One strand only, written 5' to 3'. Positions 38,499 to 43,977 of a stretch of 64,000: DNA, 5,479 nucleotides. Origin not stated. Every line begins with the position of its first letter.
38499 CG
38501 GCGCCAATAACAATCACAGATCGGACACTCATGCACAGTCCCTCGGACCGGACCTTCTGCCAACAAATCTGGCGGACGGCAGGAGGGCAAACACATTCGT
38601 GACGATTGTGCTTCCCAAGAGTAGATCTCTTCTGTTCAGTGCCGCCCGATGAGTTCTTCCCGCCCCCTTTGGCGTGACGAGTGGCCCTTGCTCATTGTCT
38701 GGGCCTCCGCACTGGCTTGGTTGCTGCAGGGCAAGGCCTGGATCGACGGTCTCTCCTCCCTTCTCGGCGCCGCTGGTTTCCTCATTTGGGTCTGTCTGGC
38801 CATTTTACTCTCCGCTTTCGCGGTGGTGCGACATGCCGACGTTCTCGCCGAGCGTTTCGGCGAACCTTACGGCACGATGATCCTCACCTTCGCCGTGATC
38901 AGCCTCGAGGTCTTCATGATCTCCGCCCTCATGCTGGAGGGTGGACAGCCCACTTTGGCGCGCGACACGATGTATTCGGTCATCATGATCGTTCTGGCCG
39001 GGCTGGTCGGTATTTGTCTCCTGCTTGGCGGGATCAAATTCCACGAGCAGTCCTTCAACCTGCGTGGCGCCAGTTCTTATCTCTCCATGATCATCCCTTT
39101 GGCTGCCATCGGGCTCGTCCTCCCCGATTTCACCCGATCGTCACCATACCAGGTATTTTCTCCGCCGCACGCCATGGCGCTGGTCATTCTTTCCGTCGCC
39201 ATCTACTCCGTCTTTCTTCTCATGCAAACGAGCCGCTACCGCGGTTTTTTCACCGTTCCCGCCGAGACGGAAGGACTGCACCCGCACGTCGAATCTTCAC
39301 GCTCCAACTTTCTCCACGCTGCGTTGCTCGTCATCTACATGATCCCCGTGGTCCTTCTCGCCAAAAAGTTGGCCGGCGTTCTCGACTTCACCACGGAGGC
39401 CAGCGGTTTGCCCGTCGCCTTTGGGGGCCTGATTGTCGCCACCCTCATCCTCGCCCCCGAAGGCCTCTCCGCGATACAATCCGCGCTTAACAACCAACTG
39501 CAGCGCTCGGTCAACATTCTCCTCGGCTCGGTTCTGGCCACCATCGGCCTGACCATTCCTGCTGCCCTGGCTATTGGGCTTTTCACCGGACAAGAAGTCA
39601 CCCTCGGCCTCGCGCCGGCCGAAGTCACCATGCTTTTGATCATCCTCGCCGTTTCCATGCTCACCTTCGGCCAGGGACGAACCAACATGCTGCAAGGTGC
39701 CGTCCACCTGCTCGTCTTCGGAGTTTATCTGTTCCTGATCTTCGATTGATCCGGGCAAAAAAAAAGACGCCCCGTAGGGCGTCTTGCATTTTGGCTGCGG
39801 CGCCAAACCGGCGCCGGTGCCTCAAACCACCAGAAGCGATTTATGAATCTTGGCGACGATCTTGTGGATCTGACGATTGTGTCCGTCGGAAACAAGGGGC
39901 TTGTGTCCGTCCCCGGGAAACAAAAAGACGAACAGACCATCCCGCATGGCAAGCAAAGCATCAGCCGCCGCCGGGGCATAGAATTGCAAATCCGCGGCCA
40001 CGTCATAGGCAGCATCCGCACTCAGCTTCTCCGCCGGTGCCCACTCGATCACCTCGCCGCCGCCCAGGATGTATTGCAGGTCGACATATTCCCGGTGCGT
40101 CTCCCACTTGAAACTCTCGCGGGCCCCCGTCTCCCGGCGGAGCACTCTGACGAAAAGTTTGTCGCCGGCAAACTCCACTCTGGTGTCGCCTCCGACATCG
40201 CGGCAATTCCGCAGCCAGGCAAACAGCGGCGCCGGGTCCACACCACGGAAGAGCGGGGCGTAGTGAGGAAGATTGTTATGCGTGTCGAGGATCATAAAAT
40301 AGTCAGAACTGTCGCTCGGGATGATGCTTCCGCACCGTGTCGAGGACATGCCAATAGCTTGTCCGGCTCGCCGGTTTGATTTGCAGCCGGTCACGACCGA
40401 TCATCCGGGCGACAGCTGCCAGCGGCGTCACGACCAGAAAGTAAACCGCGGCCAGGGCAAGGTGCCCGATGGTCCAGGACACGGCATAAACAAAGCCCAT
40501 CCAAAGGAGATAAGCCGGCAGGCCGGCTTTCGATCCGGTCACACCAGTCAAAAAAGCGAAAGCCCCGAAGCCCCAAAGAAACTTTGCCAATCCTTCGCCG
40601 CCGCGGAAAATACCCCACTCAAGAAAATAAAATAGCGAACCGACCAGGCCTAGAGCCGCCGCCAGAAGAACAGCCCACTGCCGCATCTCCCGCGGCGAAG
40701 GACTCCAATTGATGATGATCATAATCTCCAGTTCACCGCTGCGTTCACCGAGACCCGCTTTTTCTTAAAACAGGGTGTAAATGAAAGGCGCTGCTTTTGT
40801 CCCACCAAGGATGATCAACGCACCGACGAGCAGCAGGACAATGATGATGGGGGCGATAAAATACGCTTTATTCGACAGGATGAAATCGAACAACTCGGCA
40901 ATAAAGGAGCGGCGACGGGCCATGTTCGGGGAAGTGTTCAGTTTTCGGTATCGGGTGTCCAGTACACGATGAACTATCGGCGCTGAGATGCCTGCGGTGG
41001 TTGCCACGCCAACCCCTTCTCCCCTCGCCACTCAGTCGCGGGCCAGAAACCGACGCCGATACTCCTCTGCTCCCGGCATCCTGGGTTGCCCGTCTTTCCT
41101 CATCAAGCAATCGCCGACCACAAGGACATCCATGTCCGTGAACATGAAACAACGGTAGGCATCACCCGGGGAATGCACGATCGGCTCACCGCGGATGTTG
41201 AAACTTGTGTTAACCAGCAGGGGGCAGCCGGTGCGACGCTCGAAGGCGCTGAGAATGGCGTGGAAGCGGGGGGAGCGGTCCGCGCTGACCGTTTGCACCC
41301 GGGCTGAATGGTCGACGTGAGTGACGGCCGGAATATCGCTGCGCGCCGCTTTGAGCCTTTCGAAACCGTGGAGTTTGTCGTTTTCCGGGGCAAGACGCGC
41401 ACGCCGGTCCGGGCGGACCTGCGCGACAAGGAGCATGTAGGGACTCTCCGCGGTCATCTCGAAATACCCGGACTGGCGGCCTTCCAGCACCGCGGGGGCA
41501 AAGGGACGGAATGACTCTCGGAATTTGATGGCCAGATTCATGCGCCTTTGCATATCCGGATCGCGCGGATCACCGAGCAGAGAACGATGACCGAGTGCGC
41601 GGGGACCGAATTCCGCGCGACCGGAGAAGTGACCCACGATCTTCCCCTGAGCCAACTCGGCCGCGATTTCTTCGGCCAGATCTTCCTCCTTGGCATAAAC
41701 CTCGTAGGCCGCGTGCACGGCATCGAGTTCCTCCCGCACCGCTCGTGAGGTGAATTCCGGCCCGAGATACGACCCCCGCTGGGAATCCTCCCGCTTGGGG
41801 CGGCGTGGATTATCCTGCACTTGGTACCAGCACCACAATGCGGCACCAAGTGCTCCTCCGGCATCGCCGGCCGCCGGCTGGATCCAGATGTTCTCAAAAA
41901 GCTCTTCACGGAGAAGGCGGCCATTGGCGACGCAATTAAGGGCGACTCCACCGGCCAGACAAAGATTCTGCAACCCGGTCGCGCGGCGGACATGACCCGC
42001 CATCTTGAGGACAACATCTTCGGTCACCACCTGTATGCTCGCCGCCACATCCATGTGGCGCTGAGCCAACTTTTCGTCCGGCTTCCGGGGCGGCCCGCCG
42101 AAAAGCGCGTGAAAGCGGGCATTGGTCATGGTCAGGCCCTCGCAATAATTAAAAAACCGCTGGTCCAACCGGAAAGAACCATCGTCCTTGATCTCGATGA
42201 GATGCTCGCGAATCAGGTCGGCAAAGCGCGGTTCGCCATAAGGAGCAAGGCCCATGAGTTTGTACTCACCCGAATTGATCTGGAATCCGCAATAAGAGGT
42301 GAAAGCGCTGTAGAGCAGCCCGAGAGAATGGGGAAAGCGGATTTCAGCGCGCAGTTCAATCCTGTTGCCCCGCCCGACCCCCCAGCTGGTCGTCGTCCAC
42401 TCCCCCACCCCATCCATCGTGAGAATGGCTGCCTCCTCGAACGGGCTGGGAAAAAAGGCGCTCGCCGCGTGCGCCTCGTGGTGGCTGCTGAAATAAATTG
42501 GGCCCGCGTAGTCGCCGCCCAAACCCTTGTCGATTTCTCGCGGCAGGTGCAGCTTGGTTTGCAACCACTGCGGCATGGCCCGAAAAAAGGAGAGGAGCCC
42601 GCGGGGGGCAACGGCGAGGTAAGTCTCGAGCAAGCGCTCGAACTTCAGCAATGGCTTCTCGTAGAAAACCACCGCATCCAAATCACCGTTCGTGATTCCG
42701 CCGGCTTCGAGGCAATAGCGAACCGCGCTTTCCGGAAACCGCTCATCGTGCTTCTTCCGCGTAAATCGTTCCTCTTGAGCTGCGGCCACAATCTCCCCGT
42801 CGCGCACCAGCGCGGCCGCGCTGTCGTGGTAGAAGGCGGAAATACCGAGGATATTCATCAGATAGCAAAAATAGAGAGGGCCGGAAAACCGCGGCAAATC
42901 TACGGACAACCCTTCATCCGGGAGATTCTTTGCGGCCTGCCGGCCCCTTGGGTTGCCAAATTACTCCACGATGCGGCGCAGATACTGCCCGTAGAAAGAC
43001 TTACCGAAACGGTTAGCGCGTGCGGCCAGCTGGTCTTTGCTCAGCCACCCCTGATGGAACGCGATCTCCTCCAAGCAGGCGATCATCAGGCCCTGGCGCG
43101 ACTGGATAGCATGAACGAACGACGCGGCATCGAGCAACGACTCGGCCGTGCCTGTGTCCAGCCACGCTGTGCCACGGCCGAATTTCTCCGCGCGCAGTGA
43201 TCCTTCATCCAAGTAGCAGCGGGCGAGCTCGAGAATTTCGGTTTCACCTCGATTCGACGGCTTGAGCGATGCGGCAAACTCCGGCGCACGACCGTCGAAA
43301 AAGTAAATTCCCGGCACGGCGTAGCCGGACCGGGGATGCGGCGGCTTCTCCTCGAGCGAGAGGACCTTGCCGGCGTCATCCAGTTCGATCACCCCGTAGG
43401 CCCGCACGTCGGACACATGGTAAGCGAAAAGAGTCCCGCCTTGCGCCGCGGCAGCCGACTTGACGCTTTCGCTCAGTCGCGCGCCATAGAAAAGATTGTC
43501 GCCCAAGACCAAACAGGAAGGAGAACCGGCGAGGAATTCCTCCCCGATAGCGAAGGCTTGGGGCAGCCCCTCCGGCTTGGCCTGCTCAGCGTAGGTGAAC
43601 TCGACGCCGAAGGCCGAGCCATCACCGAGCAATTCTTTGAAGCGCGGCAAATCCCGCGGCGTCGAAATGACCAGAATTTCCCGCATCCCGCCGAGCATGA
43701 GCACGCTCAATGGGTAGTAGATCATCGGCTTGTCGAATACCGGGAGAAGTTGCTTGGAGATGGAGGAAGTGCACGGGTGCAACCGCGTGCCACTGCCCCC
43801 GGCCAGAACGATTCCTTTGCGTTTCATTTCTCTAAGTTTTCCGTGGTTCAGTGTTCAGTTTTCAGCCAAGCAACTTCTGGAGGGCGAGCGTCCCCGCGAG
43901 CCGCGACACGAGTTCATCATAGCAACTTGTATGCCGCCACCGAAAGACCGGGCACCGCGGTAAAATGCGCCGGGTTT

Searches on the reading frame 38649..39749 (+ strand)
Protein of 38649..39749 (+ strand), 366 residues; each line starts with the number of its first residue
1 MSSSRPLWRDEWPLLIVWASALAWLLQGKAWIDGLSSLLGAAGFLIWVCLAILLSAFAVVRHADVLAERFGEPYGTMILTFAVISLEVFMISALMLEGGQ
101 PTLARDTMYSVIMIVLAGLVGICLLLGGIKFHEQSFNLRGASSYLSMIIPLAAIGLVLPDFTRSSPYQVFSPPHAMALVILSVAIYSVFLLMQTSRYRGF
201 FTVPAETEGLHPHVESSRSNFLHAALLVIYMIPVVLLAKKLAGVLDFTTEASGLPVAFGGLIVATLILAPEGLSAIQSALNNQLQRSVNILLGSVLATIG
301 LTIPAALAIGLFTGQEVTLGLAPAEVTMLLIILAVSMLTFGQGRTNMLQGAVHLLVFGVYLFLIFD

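Call 9: search_protein_families(library=pfam, proteins=[window:38649-39749:+], max_evalue=0.001)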
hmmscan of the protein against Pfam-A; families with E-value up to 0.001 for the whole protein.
window:38649-39749:+ (366 aa): 1 family
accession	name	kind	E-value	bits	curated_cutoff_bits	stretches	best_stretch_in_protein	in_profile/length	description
PF01699.29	Na_Ca_ex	-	3.5e-27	95.7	24.9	2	42-194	3-150/151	Sodium/calcium exchanger protein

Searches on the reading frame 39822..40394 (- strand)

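Call 9: search_protein_families(library=pfam, proteins=[window:39822-40394:-], max_evalue=0.001)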
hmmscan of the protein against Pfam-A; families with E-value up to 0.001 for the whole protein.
window:39822-40394:- (190 aa): 1 family
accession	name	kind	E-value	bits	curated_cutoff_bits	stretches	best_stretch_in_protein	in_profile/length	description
PF04074.18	DUF386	-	3e-28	99.1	26.5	1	34-184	1-145/145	YhcH/YjgK/YiaL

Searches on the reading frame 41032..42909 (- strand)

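Call 9: search_protein_families(library=pfam, proteins=[window:41032-42909:-], max_evalue=0.001)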
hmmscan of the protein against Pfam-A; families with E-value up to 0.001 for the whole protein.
window:41032-42909:- (625 aa): 2 families
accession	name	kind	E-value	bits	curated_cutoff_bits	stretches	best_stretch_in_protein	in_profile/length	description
PF02543.21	Carbam_trans_N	-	1.7e-104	350.4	24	1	20-358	2-346/346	Carbamoyltransferase N-terminus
PF16861.10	Carbam_trans_C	-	2.3e-70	236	27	1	416-605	1-170/170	Carbamoyltransferase C-terminus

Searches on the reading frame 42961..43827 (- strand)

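Call 9: search_protein_families(library=pfam, proteins=[window:42961-43827:-], max_evalue=0.001)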
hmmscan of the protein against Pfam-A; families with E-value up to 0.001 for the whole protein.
window:42961-43827:- (288 aa): 2 families
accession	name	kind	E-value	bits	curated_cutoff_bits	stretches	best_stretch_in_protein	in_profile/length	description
PF00483.29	NTP_transferase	-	3.7e-66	223.6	21.2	1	4-239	1-243/245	Nucleotidyl transferase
PF12804.13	NTP_transf_3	-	1.5e-07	32.1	27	1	5-142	1-127/160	MobA-like NTP transferase domain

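Call 30: search_protein_families(library=ncbifam, proteins=[window:42961-43827:-], max_evalue=0.001)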
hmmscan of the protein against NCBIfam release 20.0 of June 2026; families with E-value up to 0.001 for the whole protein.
window:42961-43827:- (288 aa): 25 families
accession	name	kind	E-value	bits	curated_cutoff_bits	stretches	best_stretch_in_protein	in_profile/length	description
TIGR01207.1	rmlA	equivalog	1.9e-129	430.8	360.65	1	4-287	1-285/286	glucose-1-phosphate thymidylyltransferase RfbA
NF012024.0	PRK15480.1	equivalog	4.7e-107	357.5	588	1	2-287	3-289/292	glucose-1-phosphate thymidylyltransferase RfbA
TIGR01208.1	rmlA_long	equivalog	1e-46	159.5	320.25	1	4-238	1-234/353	glucose-1-phosphate thymidylyltransferase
TIGR03992.1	Arch_glmU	subfamily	5.7e-35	120.9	292.1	1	4-238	2-227/393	bifunctional sugar-1-phosphate nucleotidylyltransferase/acetyltransferase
NF041313.1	UDPGP_AglF_Halo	equivalog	1.9e-23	83.2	400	1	4-205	2-202/234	UTP--glucose-1-phosphate uridylyltransferase AglF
NF052502.1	man1P_GTase_Rv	exception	6.6e-21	74.6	440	1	5-232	3-224/352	mannose-1-phosphate guanylyltransferase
NF041173.1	Sug_nt_acttase_Thmprot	equivalog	3.3e-20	72.4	600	1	4-237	2-226/405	bifunctional sugar-1-phosphate nucleotidylyltransferase/acetyltransferase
TIGR01099.1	galU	equivalog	2.6e-16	60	326.8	2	3-55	2-54/261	UTP--glucose-1-phosphate uridylyltransferase GalU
NF045761.1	NAMPUrTaseMurU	equivalog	6.1e-14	52.4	250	1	4-233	2-222/226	N-acetylmuramate alpha-1-phosphate uridylyltransferase MurU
NF003670.0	PRK05293.1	equivalog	9.8e-10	37.9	470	1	135-234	154-254/382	glucose-1-phosphate adenylyltransferase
TIGR02091.1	glgC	equivalog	2.4e-09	36.7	424.9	0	5-55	3-54/364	glucose-1-phosphate adenylyltransferase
NF010938.0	PRK14358.1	equivalog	6.5e-09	34.8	500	1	6-210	11-215/481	bifunctional N-acetylglucosamine-1-phosphate uridyltransferase/glucosamine-1-phosphate acetyltransferase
NF049965.1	GlMnHpPGnyltfHddC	equivalog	1.5e-08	34.5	300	1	4-177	2-167/221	D-glycero-D-manno-heptose 1-phosphate guanosyltransferase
NF009928.0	PRK13389.1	equivalog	2.6e-07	30.1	548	1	3-55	9-61/302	UTP--glucose-1-phosphate uridylyltransferase GalU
NF001947.0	PRK00725.1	subfamily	6.8e-07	28.4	470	0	5-55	19-70/426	glucose-1-phosphate adenylyltransferase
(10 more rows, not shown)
